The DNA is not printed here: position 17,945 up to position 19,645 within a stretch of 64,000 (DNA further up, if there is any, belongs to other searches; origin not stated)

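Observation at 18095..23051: Riboswitch -> TonB receptor -> thiamine pyrophosphokinase -> SSS transporter: a thiamine-scavenging locus with a non-canonical inner-membrane carrier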

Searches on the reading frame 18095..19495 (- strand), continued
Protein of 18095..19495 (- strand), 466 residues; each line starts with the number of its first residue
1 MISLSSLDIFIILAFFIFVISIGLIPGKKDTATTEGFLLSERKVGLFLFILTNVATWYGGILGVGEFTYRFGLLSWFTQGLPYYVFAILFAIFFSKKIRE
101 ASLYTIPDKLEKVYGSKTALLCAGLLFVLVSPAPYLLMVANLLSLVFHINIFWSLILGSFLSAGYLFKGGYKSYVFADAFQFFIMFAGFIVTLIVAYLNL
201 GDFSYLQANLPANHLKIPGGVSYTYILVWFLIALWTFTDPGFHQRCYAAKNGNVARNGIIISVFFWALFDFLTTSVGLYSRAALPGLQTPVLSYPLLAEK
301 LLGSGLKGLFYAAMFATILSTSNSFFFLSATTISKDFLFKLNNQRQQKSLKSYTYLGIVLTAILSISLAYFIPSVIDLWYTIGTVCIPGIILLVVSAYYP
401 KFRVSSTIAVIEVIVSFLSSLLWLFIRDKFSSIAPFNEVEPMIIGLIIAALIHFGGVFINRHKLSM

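Call 37: find_encoding_contigs(protein=P0122, flank=6000, max_places=3)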
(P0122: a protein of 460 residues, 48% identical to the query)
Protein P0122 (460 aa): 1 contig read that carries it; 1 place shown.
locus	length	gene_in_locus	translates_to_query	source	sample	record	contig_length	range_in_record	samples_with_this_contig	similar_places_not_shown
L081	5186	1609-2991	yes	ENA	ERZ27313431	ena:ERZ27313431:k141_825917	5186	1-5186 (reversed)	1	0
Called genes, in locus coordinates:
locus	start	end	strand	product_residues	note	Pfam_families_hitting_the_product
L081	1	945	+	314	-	?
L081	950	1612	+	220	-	PF04263:TPK_catalytic, PF21275:Thi_PPkinase_C (weak), PF04265:TPK_B1_binding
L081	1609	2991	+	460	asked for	PF00474:SSF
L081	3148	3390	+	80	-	PF00037:Fer4 (weak), PF12797:Fer4_2 (faint), PF13237:Fer4_10, PF14697:Fer4_21 (weak), PF12838:Fer4_7 (weak), PF13187:Fer4_9 (weak), PF25160:LdpA_Fe-S-bd, PF00037:Fer4 (weak), +2 more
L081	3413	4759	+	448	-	PF00919:UPF0004, PF04055:Radical_SAM, PF01938:TRAM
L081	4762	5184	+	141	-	?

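Call 38: find_encoding_contigs(protein=P0125, flank=6000, max_places=3)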
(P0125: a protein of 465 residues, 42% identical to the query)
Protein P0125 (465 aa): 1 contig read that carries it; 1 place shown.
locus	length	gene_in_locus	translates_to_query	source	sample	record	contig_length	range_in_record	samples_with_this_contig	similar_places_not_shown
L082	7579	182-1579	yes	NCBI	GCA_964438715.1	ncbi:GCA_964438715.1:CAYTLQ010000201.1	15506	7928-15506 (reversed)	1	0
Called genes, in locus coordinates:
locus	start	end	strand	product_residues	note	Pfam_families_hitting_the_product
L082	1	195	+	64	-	?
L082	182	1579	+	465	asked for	PF00474:SSF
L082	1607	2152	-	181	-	PF01862:PvlArgDC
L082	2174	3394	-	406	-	PF00579:tRNA-synt_1b, PF22421:SYY_C-terminal, PF01479:S4 (faint)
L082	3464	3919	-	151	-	PF01668:SmpB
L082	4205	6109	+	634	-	PF13414:TPR_11 (weak)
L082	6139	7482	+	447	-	-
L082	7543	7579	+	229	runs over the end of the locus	PF02224:Cytidylate_kin, PF13189:Cytidylate_kin2, PF13238:AAA_18 (faint)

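Call 39: find_encoding_contigs(protein=P0131, flank=6000, max_places=3)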
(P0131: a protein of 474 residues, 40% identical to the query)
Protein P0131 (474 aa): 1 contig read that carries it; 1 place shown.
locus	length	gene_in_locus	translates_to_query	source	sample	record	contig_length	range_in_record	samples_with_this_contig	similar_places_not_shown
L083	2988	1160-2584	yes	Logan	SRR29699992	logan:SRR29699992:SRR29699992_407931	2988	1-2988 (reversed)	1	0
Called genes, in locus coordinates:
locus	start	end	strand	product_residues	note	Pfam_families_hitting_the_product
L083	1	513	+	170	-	?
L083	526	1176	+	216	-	PF04263:TPK_catalytic, PF04265:TPK_B1_binding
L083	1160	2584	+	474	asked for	PF00474:SSF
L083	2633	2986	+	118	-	?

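Call 40: find_encoding_contigs(protein=P0138, flank=6000, max_places=3)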
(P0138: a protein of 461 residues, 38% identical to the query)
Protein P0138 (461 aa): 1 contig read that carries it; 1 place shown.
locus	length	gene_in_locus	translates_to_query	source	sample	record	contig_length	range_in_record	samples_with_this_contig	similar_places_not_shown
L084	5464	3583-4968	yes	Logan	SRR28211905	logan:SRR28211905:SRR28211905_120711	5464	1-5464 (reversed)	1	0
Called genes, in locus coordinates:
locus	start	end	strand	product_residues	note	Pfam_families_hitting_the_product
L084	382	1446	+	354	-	PF01820:Dala_Dala_lig_N, PF02222:ATP-grasp (weak), PF02786:CPSase_L_D2 (faint), PF07478:Dala_Dala_lig_C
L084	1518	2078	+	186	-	PF04542:Sigma70_r2, PF08281:Sigma70_r4_2, PF04545:Sigma70_r4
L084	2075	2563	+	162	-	PF13490:zf-HC2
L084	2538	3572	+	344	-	PF03888:MucB_RseB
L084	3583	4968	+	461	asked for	PF00474:SSF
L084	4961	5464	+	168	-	?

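Call 41: find_encoding_contigs(protein=P0147, flank=6000, max_places=3)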
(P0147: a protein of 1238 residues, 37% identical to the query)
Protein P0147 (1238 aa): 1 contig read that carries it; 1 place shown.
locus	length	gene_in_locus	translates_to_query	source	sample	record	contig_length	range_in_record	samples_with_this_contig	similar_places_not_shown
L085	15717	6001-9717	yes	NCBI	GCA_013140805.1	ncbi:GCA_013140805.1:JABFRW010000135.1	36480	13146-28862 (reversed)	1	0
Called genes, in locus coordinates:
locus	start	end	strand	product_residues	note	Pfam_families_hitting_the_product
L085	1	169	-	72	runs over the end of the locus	-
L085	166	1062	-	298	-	PF10099:RskA_C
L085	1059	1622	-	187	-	PF07638:Sigma70_ECF, PF04542:Sigma70_r2, PF08281:Sigma70_r4_2, PF04545:Sigma70_r4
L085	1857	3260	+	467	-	PF13231:PMT_2 (weak)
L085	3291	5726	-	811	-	PF13860:FlgD_ig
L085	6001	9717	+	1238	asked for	PF00474:SSF, PF07715:Plug, PF00593:TonB_dep_Rec_b-barrel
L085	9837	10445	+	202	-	PF00440:TetR_N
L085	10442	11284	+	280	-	PF02321:OEP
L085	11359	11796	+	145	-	PF02321:OEP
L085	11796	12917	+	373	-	PF25919:BSH_CusB (faint), PF25973:BSH_CzcB, PF25967:RND-MFP_C (faint), PF25954:Beta-barrel_RND_2, PF25989:YknX_C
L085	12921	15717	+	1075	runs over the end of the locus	PF00873:ACR_tran, PF03176:MMPL (faint)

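Call 46: find_encoding_contigs(protein=P0127, flank=6000, max_places=2)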
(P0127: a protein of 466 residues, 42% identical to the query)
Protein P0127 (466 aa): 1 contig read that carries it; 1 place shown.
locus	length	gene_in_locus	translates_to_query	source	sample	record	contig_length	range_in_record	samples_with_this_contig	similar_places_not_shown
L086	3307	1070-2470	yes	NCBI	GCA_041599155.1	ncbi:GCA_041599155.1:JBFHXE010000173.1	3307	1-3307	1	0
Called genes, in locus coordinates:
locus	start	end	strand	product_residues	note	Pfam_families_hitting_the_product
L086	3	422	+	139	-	?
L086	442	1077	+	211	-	PF04263:TPK_catalytic, PF04265:TPK_B1_binding (weak)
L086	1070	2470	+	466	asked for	PF00474:SSF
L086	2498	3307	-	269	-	?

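Call 47: find_encoding_contigs(protein=P0187, flank=6000, max_places=2)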
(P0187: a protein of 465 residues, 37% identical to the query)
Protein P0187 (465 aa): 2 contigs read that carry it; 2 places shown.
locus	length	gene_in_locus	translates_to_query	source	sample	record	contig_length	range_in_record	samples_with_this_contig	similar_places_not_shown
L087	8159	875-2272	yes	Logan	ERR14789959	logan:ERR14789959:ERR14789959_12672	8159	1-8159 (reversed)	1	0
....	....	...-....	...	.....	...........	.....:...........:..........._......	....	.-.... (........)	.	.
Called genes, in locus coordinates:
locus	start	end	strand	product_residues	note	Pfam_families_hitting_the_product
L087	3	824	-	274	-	?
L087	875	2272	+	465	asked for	PF00474:SSF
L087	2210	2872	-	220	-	PF01029:NusB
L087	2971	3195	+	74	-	PF04023:FeoA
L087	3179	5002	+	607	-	PF01926:MMR_HSR1, PF02421:FeoB_N, PF07670:Gate, PF07664:FeoB_C, PF07670:Gate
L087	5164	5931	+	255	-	PF00460:Flg_bb_rod (weak), PF22692:LlgE_F_G_D1, PF06429:Flg_bbr_C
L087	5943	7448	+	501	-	PF00460:Flg_bb_rod (weak), PF22692:LlgE_F_G_D1 (weak), PF06429:Flg_bbr_C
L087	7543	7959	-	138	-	PF01475:FUR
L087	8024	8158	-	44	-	?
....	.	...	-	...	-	?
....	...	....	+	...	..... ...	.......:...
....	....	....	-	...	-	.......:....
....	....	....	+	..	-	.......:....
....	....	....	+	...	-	?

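Call 48: find_encoding_contigs(protein=P0232, flank=6000, max_places=2)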
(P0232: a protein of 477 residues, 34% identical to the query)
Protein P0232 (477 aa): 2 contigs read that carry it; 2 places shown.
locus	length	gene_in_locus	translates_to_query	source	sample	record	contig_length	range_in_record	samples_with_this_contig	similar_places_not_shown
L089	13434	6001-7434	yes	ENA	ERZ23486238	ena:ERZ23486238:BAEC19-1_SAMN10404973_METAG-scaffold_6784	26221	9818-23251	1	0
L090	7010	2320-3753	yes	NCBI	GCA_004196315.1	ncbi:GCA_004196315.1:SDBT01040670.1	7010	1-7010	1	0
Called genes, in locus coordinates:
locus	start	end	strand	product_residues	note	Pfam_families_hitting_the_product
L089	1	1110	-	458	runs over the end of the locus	PF00071:Ras (faint), PF01926:MMR_HSR1, PF02421:FeoB_N, PF00009:GTP_EFTU, PF01926:MMR_HSR1, PF02421:FeoB_N, PF04548:AIG1 (weak), PF14714:KH_dom-like, +3 more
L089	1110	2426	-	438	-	PF01011:PQQ, PF13360:PQQ_2 (weak), PF13570:Beta-prop_ACSF4, PF25293:Beta-prop_EMC1_N (faint), PF23727:Beta-prop_FAM234A_B (faint), PF13360:PQQ_2, PF13570:Beta-prop_ACSF4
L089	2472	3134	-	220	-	PF10858:DUF2659 (weak), PF09976:TPR_21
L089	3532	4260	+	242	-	PF00691:OmpA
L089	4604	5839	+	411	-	PF13173:AAA_14, PF13635:DUF4143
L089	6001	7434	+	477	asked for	PF00474:SSF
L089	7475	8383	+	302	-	PF02653:BPD_transp_2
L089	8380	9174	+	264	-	PF00005:ABC_tran, PF02463:SMC_N (weak), PF13304:AAA_21 (weak)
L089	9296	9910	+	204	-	PF00484:Pro_CA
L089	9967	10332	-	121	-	-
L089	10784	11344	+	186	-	PF10073:GapR_DNA-bd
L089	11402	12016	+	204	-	PF00300:His_Phos_1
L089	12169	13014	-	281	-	-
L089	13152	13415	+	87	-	-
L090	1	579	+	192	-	?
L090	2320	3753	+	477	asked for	PF00474:SSF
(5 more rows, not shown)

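Call 50: find_encoding_contigs(protein=P0203, flank=6000, max_places=2)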
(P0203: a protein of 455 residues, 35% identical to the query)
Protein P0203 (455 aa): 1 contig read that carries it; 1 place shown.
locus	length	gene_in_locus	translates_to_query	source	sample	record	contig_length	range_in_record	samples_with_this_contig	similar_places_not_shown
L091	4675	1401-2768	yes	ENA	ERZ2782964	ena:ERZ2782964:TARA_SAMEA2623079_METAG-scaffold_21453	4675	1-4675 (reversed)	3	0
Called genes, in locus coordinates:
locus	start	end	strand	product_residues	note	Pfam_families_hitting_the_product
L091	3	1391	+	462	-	?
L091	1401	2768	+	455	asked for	PF00474:SSF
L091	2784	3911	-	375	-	-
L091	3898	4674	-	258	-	?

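Call 51: find_encoding_contigs(protein=P0218, flank=6000, max_places=2)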
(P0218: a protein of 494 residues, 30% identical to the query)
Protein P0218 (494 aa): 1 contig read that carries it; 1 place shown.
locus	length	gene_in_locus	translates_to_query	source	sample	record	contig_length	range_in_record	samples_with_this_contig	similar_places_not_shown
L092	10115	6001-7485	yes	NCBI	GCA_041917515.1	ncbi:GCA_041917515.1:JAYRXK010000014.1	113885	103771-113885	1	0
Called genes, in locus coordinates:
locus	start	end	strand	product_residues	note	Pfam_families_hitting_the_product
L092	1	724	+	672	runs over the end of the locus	PF00930:DPPIV_N (faint), PF26550:Tricorn_2nd (faint), PF26549:Tricorn_N, PF07676:PD40 (weak), PF26549:Tricorn_N (weak), PF05448:AXE1 (faint), PF02129:Peptidase_S15 (weak), PF00326:Peptidase_S9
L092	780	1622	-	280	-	PF14804:Jag_N (weak), PF13083:KH_KhpA-B, PF01424:R3H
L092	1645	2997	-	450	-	PF02096:60KD_IMP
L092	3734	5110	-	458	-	PF11638:DnaA_N, PF00308:Bac_DnaA, PF05621:TniB (faint), PF00004:AAA (weak), PF01637:ATPase_2 (faint), PF08299:Bac_DnaA_C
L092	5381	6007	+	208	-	PF04263:TPK_catalytic, PF04265:TPK_B1_binding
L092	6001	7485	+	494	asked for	-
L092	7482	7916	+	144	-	PF00498:FHA, PF16697:Yop-YscD_cpl (weak)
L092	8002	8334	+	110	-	PF04993:TfoX_N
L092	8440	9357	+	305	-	PF00365:PFK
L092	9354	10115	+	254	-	?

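Call 52: find_encoding_contigs(protein=P0193, flank=6000, max_places=2)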
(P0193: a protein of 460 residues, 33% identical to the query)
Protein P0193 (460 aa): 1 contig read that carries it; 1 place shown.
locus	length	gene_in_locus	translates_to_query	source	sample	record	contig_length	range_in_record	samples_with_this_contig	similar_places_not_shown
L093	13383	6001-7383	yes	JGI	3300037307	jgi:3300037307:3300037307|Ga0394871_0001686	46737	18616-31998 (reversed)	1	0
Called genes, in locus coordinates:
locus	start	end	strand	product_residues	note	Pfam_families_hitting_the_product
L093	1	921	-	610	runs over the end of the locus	PF13522:GATase_6, PF13537:GATase_7, PF01380:SIS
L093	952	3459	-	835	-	PF19838:LptD_2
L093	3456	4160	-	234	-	PF14125:DUF4292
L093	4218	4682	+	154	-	PF01242:PTPS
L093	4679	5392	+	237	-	PF01227:GTP_cyclohydroI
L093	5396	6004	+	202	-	PF01351:RNase_HII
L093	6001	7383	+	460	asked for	PF00474:SSF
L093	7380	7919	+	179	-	PF01066:CDP-OH_P_transf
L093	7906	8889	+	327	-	PF13191:AAA_16 (faint), PF02881:SRP54_N, PF13604:AAA_30 (weak), PF00448:SRP54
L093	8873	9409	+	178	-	-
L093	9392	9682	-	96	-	-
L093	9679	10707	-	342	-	PF00248:Aldo_ket_red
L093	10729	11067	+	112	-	PF15071:TMEM220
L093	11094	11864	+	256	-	-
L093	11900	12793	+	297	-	-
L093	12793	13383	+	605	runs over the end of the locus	-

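Call 53: search_protein_families(library=pfam, proteins=[L091:3-1391:+, L083:1-513:+, L086:3-422:+, L084:4961-5464:+, L091:2784-3911:-, L092:6001-7485:+, L087:3-824:-], max_evalue=0.01)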
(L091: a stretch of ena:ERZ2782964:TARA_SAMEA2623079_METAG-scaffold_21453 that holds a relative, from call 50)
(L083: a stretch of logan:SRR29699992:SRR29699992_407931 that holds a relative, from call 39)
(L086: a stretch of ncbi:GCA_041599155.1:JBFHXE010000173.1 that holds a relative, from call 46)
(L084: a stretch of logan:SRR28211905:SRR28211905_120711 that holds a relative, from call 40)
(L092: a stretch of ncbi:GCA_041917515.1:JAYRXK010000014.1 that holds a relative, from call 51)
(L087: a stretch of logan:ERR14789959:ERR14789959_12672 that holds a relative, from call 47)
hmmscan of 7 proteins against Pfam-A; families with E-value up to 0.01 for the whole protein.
L091:3-1391:+ (462 aa): 0 families

L083:1-513:+ (170 aa): 1 family
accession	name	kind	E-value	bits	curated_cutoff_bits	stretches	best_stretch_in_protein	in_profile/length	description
PF07670.19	Gate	-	3e-18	66.6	29.6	1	17-144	1-104/104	Nucleoside recognition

L086:3-422:+ (139 aa): 1 family
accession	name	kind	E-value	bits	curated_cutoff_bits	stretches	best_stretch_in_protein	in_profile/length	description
PF00593.30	TonB_dep_Rec_b-barrel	-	2.2e-06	28.3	27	1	8-103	342-436/436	TonB dependent receptor-like, beta-barrel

L084:4961-5464:+ (168 aa): 1 family
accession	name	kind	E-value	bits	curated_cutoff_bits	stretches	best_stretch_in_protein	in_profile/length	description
PF13231.12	PMT_2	-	0.00047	20.9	26.1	1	78-156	19-97/160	Dolichyl-phosphate-mannose-protein mannosyltransferase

L091:2784-3911:- (375 aa): 1 family
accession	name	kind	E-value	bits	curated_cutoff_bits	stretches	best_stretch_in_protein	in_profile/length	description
PF25062.1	ARM_TT21_N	-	0.0017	18.6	40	0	192-263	154-221/222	Tetratricopeptide repeat protein 21 N-terminal ARM repeat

L092:6001-7485:+ (494 aa): 0 families

L087:3-824:- (274 aa): 3 families
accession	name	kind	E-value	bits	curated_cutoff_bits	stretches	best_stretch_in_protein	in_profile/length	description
PF00006.31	ATP-synt_ab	-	3.7e-38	131.7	29.5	1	152-273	1-118/213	ATP synthase alpha/beta family, nucleotide-binding domain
PF02874.29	ATP-synt_ab_N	-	1.2e-16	61.4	20.9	1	28-95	4-69/69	ATP synthase alpha/beta family, beta-barrel domain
PF06745.19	ATPase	-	0.0015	18.4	26.6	1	150-219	2-71/231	KaiC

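Call 58: search_solved_structures(query=window:18095-19495:-, max_evalue=0.01)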
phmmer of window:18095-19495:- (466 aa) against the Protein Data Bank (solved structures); distinct sequences matched with E-value up to 0.01: 8.
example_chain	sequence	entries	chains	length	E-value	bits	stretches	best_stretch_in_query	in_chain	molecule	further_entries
7sla_A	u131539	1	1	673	8.6e-11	44.9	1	227-373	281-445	Sodium/glucose cotransporter 1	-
7sl8_A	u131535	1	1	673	8.7e-11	44.8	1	227-373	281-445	Sodium/glucose cotransporter 1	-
9rws_A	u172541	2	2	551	5.6e-09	38.9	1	9-390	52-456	Solute carrier family 5 (High affinity choline transporter), member 7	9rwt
7wmv_A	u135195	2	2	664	1.9e-08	37.1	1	228-370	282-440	Sodium/glucose cotransporter 1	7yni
8j74_A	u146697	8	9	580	5.6e-07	32.3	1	10-382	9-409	High affinity choline transporter 1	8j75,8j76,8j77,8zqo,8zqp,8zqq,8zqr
9bfi_A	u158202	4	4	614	7.3e-07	31.9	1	10-383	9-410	High affinity choline transporter 1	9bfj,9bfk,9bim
8hb0_A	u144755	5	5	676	1.1e-05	28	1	291-368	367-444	Sodium/glucose cotransporter 2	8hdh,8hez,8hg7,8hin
7vsi_A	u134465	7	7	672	1.5e-05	27.5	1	291-368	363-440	Sodium/glucose cotransporter 2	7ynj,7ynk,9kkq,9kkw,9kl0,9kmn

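Call 62: list_cluster_members(proteins=[P0122, P0124, P0125, P0127, P0131, P0147, P0218, P0138, P0232, P0193])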
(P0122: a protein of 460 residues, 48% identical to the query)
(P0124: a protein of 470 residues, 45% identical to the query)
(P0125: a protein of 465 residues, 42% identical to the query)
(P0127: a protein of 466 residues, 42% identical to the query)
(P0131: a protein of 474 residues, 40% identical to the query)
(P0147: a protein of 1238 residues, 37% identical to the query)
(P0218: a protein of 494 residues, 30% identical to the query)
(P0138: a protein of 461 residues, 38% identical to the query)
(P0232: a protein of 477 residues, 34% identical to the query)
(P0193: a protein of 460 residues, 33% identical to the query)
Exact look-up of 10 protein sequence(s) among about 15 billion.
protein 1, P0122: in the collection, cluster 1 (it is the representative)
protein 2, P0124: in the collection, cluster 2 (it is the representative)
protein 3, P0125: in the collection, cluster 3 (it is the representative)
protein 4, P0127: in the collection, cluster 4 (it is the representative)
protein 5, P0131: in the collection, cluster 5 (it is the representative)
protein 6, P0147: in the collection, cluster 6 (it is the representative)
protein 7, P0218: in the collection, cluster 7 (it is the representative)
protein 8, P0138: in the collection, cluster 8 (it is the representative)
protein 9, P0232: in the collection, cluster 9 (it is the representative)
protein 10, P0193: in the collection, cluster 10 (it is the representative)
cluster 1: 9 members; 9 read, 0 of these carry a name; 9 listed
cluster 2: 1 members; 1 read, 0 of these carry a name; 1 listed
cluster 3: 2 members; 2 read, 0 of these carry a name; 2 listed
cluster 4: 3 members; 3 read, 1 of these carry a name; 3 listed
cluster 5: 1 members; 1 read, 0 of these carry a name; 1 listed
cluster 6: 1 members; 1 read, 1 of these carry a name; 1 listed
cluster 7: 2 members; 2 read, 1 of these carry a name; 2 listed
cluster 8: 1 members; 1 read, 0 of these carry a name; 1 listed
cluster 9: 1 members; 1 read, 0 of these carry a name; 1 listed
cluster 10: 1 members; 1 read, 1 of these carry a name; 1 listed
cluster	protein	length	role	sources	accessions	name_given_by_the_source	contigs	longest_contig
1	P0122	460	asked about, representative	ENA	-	-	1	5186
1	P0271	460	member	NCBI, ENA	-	-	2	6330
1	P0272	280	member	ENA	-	-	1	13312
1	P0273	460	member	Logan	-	-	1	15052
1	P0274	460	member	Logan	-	-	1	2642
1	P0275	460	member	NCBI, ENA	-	-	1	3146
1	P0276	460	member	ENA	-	-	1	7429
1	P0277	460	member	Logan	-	-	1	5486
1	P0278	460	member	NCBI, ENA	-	-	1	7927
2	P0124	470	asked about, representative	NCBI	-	-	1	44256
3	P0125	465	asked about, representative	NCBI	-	-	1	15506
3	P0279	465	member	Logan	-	-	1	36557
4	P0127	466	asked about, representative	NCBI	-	-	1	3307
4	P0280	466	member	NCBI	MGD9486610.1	MAG: sodium:solute symporter [Calditrichaceae bacterium]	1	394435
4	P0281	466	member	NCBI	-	-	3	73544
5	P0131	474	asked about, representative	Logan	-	-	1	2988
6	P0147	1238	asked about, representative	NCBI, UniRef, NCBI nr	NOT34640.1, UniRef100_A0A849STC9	MAG: TonB-dependent receptor [Candidatus Eisenbacteria bacterium] | TonB-dependent receptor n=1 Tax=Eiseniibacteriota bacterium TaxID=2212470 ... | TonB-dependent receptor [Candidatus Eisenbacteria bacterium]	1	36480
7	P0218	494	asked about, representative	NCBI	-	-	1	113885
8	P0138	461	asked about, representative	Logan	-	-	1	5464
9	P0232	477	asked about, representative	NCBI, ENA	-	-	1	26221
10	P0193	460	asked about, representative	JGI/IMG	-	SSS family solute:Na+ symporter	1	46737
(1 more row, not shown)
